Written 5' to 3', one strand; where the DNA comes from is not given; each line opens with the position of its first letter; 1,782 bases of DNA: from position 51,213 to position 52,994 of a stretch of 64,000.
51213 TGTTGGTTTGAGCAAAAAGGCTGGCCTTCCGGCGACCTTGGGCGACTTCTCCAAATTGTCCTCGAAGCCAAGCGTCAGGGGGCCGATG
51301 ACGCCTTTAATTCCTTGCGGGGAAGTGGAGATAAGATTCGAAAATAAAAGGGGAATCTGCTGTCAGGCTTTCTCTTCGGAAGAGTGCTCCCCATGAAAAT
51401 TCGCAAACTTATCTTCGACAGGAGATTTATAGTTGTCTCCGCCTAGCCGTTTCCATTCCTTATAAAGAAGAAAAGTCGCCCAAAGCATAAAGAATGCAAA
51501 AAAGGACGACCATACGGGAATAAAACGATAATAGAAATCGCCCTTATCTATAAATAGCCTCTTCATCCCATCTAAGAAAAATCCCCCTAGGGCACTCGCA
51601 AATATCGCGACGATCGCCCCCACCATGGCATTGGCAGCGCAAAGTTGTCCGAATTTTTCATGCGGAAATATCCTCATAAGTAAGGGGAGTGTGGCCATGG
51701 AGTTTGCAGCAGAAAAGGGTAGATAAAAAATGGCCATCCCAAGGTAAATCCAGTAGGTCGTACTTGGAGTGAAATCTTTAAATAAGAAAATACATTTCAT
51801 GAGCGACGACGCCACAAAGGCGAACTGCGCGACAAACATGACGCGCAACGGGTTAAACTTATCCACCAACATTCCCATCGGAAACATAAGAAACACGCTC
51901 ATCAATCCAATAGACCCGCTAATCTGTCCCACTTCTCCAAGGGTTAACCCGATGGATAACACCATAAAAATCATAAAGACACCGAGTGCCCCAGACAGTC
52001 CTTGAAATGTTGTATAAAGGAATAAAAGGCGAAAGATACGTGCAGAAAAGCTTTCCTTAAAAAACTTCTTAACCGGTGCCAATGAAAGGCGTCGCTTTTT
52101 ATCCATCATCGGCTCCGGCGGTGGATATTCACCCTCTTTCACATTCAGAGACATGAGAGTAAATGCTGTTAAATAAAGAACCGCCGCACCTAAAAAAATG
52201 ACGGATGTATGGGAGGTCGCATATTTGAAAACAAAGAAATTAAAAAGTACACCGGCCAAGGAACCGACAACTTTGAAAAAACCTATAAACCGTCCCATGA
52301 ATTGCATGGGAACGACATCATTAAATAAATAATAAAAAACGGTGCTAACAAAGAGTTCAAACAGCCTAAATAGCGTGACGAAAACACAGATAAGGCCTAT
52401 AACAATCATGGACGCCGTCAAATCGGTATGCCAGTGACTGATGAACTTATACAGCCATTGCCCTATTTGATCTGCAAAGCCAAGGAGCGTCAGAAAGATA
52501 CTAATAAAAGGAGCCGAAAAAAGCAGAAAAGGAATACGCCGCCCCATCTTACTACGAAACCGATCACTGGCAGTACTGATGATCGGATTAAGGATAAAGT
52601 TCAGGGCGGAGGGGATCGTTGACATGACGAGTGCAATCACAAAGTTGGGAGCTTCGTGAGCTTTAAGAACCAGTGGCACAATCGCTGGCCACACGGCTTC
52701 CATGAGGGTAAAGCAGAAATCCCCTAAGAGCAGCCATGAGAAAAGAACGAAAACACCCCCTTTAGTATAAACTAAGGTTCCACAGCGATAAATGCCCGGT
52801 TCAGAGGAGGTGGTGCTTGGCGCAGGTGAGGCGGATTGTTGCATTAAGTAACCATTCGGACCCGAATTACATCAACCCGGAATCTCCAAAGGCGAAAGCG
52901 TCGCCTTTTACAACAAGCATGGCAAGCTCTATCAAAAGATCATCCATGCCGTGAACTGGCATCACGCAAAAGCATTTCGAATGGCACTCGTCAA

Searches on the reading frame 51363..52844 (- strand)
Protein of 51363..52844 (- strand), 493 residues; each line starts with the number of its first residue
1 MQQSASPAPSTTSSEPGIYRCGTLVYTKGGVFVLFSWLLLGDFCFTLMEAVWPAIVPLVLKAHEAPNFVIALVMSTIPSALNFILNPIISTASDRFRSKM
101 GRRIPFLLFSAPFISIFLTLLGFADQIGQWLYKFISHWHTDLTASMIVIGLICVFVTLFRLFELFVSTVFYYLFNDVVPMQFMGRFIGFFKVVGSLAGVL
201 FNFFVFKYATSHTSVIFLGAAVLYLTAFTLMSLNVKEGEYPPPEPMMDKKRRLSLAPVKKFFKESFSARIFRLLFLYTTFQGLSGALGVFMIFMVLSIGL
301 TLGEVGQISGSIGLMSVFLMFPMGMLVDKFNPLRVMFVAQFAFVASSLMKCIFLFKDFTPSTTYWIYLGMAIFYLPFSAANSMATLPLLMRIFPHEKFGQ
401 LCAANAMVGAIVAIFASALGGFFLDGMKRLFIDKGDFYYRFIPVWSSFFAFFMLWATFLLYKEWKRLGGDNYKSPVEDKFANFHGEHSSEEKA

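Call 32: search_protein_families(library=pfam, proteins=[window:51363-52844:-], max_evalue=0.00001)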
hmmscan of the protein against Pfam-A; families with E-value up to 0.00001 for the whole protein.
window:51363-52844:- (493 aa): 2 families
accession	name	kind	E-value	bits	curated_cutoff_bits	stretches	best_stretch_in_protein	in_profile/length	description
PF07690.21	MFS_1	-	3e-21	76.2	33.4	2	40-416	3-346/347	Major Facilitator Superfamily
PF13347.12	MFS_2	-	1.8e-06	27.2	27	1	69-382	34-333/427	MFS/sugar transport protein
